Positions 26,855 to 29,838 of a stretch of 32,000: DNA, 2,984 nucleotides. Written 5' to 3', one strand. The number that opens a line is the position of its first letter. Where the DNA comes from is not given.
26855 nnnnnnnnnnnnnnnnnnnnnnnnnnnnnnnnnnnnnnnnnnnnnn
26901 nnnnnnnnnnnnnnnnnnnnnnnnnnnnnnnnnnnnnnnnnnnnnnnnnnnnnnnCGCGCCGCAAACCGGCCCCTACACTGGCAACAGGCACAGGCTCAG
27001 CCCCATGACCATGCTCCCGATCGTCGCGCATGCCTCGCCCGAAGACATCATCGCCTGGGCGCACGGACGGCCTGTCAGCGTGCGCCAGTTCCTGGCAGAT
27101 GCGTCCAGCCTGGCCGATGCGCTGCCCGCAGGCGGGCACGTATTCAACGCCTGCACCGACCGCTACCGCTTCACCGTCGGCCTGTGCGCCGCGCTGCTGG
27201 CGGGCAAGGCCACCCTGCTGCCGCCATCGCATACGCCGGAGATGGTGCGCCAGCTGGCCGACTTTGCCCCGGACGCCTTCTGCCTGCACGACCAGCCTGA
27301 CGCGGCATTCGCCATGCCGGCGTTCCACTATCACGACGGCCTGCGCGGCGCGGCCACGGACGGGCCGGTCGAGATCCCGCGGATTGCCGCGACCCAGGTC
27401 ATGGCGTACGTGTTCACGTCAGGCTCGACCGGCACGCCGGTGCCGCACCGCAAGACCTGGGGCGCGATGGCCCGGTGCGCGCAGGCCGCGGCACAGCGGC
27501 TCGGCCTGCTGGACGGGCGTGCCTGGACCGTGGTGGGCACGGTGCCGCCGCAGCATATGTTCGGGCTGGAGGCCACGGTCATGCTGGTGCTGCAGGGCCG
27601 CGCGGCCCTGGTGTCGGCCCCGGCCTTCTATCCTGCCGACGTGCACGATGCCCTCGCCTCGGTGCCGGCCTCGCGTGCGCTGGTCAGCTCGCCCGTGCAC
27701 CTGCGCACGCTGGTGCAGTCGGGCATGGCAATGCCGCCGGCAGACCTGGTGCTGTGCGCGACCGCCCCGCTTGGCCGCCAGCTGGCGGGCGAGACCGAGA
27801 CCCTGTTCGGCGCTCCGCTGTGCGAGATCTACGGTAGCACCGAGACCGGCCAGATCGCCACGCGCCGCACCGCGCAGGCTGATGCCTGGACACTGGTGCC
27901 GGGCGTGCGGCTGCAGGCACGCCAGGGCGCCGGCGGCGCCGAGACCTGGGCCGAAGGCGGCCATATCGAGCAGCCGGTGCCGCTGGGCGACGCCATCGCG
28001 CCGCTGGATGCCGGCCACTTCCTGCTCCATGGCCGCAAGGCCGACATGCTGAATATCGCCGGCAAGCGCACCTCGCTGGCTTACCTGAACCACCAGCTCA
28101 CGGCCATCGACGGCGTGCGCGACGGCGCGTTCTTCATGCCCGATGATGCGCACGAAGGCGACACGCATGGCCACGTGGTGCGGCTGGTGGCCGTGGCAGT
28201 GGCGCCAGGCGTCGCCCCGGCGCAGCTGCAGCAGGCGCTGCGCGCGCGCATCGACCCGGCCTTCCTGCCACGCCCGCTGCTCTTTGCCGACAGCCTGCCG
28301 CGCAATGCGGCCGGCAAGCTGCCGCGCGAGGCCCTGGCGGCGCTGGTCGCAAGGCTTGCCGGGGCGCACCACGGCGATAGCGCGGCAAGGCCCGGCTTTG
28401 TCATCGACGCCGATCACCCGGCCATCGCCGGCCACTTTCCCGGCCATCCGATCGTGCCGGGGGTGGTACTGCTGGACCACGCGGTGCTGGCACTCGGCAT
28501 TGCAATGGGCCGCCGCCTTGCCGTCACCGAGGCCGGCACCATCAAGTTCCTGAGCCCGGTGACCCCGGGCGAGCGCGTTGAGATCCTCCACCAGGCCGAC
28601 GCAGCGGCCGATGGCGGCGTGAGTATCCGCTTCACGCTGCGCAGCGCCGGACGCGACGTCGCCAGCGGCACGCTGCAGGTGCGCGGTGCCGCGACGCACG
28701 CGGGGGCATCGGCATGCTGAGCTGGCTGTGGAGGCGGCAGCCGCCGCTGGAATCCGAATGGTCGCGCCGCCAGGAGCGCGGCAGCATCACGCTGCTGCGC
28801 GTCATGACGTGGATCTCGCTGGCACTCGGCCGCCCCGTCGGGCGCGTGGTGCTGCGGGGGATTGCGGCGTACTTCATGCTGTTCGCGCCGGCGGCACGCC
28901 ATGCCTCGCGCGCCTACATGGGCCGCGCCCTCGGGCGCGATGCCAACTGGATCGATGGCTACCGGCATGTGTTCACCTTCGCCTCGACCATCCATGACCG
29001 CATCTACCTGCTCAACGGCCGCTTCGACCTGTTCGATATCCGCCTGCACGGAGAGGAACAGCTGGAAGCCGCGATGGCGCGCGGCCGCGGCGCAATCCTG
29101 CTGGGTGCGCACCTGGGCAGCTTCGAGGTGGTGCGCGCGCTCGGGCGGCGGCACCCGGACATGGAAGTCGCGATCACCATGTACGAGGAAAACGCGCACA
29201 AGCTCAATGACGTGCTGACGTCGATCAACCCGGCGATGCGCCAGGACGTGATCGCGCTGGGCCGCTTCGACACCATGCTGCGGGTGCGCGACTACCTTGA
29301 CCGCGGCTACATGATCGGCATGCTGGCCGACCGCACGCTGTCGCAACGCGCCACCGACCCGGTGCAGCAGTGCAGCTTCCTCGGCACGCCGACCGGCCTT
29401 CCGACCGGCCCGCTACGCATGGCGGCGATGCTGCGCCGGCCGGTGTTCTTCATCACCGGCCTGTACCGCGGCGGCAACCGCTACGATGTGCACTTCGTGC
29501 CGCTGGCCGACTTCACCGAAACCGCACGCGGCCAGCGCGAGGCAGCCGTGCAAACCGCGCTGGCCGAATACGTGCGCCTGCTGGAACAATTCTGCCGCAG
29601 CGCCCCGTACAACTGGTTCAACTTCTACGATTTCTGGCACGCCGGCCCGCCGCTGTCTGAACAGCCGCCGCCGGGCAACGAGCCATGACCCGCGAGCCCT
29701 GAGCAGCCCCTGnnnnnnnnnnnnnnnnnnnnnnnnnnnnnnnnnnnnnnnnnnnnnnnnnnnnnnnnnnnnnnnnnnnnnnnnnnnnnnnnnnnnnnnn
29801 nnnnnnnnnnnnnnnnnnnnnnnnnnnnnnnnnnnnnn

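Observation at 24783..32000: Aryl-polyene/xanthomonadin-type specialised lipid cluster, rearranged and cut by the window edge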

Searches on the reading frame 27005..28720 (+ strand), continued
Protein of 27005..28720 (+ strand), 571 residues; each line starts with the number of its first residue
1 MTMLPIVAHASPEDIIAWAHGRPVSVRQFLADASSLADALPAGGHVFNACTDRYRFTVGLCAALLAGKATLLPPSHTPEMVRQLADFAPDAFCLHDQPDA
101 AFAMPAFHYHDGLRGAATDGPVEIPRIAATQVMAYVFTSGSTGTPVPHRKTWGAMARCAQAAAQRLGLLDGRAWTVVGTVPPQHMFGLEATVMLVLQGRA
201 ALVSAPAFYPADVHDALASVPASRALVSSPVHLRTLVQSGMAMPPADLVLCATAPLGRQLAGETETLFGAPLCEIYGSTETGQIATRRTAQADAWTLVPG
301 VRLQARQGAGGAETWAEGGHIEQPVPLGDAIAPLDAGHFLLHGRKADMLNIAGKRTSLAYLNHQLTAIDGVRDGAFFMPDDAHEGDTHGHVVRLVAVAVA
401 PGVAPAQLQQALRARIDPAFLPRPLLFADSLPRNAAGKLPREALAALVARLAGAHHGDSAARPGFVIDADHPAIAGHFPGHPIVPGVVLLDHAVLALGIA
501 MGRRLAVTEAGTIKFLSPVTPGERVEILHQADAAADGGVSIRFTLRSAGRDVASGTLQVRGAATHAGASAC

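Call 61: search_dna_similar(query=L011:7897-8607:-, collection=plasmids, mode=protein, max_evalue=1e-40, max_rows=25)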
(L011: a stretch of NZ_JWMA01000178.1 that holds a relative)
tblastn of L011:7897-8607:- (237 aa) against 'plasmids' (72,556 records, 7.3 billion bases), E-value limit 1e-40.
Records with a match: 284; places in all: 292; records where one place covers at least 80% of the query: 273.
Best place of each record, by identity: 60-80% 10; <60% 274.
By first word of the organism name: Ralstonia 108; Sinorhizobium 61; Caballeronia 11; Escherichia 11; Pseudoalteromonas 10; Azospirillum 8; Cupriavidus 6; Klebsiella 6; Streptomyces 6; Mesorhizobium 6; and 26 more.
By predicted mobility (MOB-suite, as given by PLSDB): non-mobilizable 108; mobilizable 106; conjugative 70.
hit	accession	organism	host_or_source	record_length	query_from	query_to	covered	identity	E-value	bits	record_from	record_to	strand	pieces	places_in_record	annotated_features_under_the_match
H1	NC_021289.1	Caballeronia insecticola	-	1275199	3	237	99%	77.9%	2e-95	311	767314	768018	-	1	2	none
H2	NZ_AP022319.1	Burkholderia sp. THE68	Togo hemipterus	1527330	3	237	99%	77.0%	1e-94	310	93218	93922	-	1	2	none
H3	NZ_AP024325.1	Caballeronia sp. NK8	-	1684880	3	237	99%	76.2%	1e-94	309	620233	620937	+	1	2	none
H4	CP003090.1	Burkholderia sp. YI23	-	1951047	3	237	99%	75.3%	5e-93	305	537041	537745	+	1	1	3-oxoacyl-[acyl-carrier-protein] reductase oxidoreductase | hypothetical protein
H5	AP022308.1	Burkholderia sp. SFA1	-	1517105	3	237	99%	74.9%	7e-93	305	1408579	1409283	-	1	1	fabG_12: 3-ketoacyl-ACP reductase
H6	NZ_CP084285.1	Caballeronia zhejiangensis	Anasa tristis,Cell culture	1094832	3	237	99%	74.5%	3e-93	306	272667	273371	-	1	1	none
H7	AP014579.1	Burkholderia sp. RPE67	Riptortus pedestris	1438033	3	237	99%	74.5%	9e-93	304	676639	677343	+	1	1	3-oxoacyl-[acyl-carrier-protein] reductase oxidoreductase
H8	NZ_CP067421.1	Skermanella sp. TT6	Homo sapiens,single cell,skin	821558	1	237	100%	65.8%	5e-78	262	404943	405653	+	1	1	fabG: 3-oxoacyl-ACP reductase FabG | glycosyltransferase family 2 protein | phosphotransferase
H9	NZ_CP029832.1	Azospirillum ramasamyi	single cell,Cow dung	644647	3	237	99%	66.4%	4e-77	259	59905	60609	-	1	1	fabG: 3-oxoacyl-ACP reductase FabG | glycosyltransferase family 2 protein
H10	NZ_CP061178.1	Roseomonas haemaphysalidis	tick,pure culture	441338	1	237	100%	60.8%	4e-74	251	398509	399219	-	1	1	fabG: 3-oxoacyl-ACP reductase FabG | hypothetical protein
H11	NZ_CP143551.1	Burkholderia multivorans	Homo sapiens,bronchoalveolar lavage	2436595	1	237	100%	49.4%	1e-49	180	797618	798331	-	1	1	none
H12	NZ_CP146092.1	Ralstonia sp. RRA.1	-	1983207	1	237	100%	49.0%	2e-46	171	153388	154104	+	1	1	none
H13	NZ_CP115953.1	Ralstonia solanacearum CFBP2957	Solanum lycopersicum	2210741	1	237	100%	48.1%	3e-44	165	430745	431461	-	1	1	none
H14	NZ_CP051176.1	Ralstonia solanacearum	Whole organism,tomato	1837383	1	237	100%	48.1%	8e-44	164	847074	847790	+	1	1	none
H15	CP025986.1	Ralstonia solanacearum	Cucurbita maxima,culture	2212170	1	237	100%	47.7%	3e-45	167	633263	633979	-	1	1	3-oxoacyl-ACP reductase FabG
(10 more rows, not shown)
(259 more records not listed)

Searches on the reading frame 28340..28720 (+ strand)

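Call 18: search_protein_families(library=pfam, proteins=[window:28340-28720:+], max_evalue=10)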
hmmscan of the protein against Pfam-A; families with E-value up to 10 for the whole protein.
window:28340-28720:+ (126 aa): 5 families
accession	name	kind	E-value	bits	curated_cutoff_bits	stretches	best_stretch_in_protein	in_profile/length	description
PF07977.19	FabA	-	6.4e-06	26.3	23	1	22-78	33-101/138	FabA-like domain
PF03061.28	4HBT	-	0.0028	18.3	20.6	1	43-82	11-52/79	Thioesterase superfamily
PF22818.2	ApeI-like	-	0.0031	18.2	28.5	1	21-81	21-81/119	ApeI dehydratase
PF13279.12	4HBT_2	-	0.0068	17.3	25.5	1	54-114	40-101/122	Thioesterase-like superfamily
PF21089.3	PKS_DH_N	-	0.024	15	27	1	25-97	26-99/103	Polyketide synthase dehydratase domain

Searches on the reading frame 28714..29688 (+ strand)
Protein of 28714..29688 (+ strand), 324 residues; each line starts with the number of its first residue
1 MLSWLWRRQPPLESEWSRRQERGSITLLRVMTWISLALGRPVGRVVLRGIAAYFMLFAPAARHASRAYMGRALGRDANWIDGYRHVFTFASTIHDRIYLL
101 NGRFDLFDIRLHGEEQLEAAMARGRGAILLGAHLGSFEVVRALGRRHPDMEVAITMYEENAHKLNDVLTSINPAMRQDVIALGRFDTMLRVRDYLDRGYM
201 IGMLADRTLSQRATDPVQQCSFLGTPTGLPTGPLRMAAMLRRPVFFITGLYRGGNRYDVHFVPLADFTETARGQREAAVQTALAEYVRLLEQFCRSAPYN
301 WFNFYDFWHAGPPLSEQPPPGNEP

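Call 5: search_protein_families(library=pfam, proteins=[window:28714-29688:+], max_evalue=0.01)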
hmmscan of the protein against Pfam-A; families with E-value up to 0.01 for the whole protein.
window:28714-29688:+ (324 aa): 1 family
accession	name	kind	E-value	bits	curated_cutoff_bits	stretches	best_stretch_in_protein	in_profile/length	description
PF03279.18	Lip_A_acyltrans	-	6.2e-14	52.3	22.3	1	111-308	107-293/295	Bacterial lipid A biosynthesis acyltransferase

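Call 6: search_protein_families(library=ncbifam, proteins=[window:28714-29688:+], max_evalue=0.01)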
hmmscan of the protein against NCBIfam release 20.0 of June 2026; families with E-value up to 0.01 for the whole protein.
window:28714-29688:+ (324 aa): 6 families
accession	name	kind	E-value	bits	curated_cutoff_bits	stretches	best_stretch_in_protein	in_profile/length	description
NF005919.0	PRK07920.1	equivalog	7.4e-10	38.4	209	1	108-310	102-295/311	phosphatidylinositol mannoside acyltransferase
NF005120.0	PRK06553.1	equivalog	1.5e-09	37.6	273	1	109-309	116-307/308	lipid A biosynthesis lauroyl acyltransferase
NF006487.0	PRK08905.1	equivalog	4.3e-07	29.3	281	1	109-287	86-259/290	lysophospholipid acyltransferase family protein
NF006270.0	PRK08419.1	equivalog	0.00051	19.4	248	1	109-305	97-285/298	lipid A biosynthesis lauroyl acyltransferase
NF004191.0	PRK05646.1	equivalog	0.001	18.3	491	1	110-268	108-262/310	lipid A biosynthesis lauroyl acyltransferase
NF006438.0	PRK08734.1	equivalog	0.006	15.6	363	1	111-160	99-145/305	lauroyl acyltransferase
